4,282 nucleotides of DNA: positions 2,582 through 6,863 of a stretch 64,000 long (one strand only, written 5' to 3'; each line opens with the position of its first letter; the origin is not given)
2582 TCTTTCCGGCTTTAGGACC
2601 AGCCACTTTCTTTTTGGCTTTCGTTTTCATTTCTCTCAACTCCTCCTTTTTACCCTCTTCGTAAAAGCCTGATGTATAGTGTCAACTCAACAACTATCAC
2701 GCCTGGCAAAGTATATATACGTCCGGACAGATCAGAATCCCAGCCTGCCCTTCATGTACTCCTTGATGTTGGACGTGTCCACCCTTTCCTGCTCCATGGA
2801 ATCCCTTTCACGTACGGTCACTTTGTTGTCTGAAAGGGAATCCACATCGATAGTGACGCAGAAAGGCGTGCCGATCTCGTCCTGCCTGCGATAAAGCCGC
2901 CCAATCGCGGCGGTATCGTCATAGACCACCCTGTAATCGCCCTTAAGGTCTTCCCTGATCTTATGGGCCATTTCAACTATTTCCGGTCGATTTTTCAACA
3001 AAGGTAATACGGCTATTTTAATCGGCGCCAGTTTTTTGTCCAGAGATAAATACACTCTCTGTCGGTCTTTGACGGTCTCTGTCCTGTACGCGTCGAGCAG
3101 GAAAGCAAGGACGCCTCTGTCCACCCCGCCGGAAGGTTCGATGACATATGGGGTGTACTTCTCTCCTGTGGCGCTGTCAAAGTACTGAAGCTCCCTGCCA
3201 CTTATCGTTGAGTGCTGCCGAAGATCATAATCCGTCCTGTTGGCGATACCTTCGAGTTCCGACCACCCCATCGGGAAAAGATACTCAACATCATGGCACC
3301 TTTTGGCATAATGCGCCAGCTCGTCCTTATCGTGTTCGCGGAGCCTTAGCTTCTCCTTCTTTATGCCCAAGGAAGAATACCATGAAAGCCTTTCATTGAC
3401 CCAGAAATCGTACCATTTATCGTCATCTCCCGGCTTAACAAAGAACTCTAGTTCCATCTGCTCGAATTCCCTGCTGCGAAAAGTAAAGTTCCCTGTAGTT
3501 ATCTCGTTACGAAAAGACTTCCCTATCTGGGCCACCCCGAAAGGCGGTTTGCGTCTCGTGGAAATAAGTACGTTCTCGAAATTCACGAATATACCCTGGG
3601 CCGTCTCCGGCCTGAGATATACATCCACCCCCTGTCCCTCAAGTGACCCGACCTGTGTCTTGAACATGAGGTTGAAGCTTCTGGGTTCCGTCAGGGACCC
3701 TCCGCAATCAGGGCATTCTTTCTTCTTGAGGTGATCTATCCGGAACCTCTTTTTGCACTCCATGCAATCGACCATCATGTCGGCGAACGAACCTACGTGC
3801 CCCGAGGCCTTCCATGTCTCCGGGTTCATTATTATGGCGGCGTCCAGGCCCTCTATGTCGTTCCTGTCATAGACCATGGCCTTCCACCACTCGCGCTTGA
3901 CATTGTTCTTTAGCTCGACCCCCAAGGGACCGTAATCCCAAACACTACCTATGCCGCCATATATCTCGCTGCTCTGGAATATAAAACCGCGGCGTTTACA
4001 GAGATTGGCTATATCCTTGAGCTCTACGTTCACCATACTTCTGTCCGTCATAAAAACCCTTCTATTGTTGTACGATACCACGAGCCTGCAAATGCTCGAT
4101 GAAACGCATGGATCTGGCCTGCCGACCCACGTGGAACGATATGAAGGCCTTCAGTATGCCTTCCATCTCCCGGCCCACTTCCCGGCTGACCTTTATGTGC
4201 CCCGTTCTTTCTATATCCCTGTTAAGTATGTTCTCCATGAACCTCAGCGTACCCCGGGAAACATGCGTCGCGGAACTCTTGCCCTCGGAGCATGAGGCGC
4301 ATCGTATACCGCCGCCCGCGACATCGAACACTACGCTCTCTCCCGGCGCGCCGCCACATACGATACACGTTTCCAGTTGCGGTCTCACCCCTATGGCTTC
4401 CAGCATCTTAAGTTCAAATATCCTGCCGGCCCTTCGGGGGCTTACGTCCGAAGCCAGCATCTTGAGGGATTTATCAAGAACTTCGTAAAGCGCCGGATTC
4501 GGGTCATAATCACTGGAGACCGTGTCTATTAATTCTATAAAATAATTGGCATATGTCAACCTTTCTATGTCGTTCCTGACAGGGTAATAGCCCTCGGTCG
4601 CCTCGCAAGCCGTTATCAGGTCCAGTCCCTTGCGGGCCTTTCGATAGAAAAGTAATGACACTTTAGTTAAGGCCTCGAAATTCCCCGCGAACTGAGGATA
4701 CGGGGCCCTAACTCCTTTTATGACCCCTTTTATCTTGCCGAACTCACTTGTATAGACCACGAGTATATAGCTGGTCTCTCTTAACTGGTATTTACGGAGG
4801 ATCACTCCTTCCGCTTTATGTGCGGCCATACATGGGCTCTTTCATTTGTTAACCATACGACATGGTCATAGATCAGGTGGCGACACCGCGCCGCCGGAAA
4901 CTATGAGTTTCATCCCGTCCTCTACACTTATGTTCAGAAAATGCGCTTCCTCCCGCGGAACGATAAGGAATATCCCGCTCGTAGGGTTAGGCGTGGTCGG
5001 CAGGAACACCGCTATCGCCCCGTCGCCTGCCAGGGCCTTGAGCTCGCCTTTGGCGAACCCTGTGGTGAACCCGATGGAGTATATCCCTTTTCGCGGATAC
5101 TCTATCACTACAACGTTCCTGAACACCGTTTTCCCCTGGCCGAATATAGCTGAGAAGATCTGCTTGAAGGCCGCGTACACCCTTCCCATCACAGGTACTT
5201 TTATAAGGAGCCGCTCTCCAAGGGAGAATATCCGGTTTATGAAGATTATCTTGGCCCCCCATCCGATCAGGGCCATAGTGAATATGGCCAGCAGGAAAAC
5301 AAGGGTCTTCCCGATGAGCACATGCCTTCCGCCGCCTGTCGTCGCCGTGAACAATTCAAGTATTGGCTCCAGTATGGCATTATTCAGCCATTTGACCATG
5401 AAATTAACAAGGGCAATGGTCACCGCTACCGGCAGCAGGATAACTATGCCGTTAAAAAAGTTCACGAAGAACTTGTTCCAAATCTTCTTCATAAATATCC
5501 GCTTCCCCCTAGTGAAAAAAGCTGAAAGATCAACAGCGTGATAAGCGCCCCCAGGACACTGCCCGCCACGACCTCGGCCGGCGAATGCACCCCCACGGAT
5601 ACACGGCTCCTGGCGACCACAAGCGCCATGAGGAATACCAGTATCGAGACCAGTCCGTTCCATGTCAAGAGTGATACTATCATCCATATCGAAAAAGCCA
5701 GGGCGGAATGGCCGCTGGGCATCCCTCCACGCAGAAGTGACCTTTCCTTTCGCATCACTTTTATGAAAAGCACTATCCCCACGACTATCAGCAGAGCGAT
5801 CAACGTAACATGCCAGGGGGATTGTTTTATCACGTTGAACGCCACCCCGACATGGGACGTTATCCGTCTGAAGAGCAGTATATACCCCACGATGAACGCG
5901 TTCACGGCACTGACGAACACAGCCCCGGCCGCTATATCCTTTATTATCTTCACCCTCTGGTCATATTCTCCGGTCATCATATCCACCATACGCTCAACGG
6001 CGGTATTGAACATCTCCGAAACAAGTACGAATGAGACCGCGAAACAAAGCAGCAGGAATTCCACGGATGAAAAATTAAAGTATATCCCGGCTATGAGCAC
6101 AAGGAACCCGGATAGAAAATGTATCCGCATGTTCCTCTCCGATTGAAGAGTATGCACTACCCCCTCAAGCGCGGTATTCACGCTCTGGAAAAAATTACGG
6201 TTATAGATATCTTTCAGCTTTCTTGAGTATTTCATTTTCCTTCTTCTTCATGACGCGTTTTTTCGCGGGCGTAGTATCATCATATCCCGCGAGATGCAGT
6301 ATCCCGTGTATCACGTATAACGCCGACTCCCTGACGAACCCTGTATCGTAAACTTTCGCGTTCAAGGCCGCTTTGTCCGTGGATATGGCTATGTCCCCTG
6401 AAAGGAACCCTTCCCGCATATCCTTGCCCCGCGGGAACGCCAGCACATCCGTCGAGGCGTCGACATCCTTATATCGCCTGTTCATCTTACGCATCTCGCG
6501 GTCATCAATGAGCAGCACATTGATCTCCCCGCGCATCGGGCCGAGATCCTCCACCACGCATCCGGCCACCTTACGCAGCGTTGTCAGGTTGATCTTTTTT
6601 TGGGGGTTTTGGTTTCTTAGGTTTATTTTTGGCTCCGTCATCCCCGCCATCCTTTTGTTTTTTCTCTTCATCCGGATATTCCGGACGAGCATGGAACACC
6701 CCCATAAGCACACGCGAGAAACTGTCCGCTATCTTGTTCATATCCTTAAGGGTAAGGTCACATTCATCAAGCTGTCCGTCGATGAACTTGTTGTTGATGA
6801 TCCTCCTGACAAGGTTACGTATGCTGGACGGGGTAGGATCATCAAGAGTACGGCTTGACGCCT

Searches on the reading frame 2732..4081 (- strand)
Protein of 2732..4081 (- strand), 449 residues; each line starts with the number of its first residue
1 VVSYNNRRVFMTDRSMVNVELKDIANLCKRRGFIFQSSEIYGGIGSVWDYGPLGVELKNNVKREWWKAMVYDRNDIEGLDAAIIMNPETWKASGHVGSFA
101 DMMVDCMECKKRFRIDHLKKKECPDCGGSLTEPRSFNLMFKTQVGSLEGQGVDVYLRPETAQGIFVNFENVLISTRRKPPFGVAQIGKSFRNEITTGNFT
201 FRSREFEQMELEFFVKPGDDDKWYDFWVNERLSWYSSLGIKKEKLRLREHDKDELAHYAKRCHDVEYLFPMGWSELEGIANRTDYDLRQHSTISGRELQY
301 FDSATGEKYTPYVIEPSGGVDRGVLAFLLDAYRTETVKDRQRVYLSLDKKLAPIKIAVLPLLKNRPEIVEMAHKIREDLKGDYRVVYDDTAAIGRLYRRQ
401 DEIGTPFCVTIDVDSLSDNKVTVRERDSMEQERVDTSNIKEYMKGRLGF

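Call 37: search_protein_families(library=pfam, proteins=[window:2732-4081:-], max_evalue=0.00001)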
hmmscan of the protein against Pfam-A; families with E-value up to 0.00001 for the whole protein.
window:2732-4081:- (449 aa): 2 families
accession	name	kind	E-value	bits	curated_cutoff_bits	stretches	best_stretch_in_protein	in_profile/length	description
PF03129.25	HGTP_anticodon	-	3e-19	69.4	21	1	355-444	1-92/94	Anticodon binding domain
PF00587.30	tRNA-synt_2b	-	1.5e-11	45.2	29.3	1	152-327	9-175/179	tRNA synthetase class II core domain (G, H, P, S and T)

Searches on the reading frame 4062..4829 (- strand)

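Call 37: search_protein_families(library=pfam, proteins=[window:4062-4829:-], max_evalue=0.00001)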
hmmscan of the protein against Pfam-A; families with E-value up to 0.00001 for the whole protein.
window:4062-4829:- (255 aa): 2 families
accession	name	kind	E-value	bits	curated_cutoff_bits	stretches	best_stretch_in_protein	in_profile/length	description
PF02565.21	RecO_C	-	3.7e-35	121.4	22.1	1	85-241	1-156/157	Recombination protein O C terminal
PF11967.14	RecO_N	-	1.8e-16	60.4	27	1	1-81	1-80/80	Recombination protein O N terminal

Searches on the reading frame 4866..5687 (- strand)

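Call 37: search_protein_families(library=pfam, proteins=[window:4866-5687:-], max_evalue=0.00001)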
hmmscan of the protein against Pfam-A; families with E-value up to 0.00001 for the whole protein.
window:4866-5687:- (273 aa): 1 family
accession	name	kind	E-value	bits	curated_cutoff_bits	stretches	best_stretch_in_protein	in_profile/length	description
PF04367.18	DUF502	-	4.1e-29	101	23.8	1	132-237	1-107/107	Protein of unknown function (DUF502)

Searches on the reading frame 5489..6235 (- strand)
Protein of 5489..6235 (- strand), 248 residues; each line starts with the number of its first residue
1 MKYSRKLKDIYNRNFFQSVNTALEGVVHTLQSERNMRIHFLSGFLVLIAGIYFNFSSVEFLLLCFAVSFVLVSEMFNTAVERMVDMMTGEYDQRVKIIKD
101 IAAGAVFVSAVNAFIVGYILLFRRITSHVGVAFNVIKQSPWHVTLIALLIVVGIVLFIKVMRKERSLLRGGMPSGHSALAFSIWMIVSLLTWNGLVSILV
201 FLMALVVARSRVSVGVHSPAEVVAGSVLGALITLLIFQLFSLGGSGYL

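Call 37: search_protein_families(library=pfam, proteins=[window:5489-6235:-], max_evalue=0.00001)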
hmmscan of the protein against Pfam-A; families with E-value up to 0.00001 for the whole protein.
window:5489-6235:- (248 aa): 2 families
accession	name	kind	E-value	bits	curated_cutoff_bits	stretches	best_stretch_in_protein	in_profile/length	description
PF01219.24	DAGK_prokar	-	7.1e-33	112.9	22.3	1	21-121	2-102/102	Prokaryotic diacylglycerol kinase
PF01569.27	PAP2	-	2.3e-12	47.2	27.2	1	169-240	48-125/130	PAP2 superfamily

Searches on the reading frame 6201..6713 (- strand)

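Call 37: search_protein_families(library=pfam, proteins=[window:6201-6713:-], max_evalue=0.00001)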
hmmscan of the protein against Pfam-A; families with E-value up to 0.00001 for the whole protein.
window:6201-6713:- (170 aa): 1 family
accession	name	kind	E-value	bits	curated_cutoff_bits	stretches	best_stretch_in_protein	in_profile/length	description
PF02130.23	YbeY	-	6.1e-31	107.4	25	1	59-165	25-128/129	Endoribonuclease YbeY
